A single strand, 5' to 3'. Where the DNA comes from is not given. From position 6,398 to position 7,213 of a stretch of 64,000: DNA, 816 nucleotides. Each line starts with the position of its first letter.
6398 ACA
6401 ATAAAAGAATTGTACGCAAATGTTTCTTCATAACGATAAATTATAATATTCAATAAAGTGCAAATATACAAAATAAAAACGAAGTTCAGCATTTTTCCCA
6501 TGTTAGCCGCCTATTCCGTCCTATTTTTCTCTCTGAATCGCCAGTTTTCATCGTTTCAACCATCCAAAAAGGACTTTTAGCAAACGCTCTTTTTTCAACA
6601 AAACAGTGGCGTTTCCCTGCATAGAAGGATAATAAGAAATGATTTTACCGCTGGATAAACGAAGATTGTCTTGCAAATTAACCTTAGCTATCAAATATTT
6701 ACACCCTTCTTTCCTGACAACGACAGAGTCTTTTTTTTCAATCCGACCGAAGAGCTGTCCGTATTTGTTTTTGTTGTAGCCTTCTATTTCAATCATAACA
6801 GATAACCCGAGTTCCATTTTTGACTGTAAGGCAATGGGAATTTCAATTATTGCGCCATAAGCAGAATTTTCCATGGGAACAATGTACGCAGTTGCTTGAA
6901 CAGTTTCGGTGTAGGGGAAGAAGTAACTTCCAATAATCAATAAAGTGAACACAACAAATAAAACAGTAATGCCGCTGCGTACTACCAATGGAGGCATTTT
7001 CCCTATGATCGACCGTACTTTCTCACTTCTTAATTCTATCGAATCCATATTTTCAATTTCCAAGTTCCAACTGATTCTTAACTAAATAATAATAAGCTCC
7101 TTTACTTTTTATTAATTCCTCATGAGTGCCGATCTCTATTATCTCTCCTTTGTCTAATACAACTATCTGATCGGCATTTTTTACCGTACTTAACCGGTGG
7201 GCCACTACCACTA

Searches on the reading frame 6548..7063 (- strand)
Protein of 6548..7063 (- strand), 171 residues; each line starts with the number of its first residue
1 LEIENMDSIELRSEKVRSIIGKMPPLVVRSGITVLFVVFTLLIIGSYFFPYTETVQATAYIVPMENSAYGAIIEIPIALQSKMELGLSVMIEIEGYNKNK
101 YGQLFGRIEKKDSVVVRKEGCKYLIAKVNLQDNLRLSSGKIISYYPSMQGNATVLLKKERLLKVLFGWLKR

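Call 4: search_protein_families(library=pfam, proteins=[window:6548-7063:-], max_evalue=0.01)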
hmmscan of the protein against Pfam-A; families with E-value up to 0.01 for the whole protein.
window:6548-7063:- (171 aa): 0 families

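Call 5: search_protein_families(library=ncbifam, proteins=[window:6548-7063:-], max_evalue=1)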
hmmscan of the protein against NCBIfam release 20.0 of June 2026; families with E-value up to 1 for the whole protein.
window:6548-7063:- (171 aa): 2 families
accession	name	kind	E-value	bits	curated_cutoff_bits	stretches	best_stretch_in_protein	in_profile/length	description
TIGR01843.1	type_I_hlyD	subfamily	0.00015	20.9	208.65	1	82-167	322-409/422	HlyD family type I secretion periplasmic adaptor subunit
NF010147.0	PRK13623.1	equivalog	0.055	13.7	117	1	77-154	24-97/115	iron-sulfur cluster insertion protein ErpA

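Call 55: search_protein_families(library=pfam, proteins=[window:6548-7063:-], max_evalue=10)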
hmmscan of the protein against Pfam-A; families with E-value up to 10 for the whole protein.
window:6548-7063:- (171 aa): 0 families
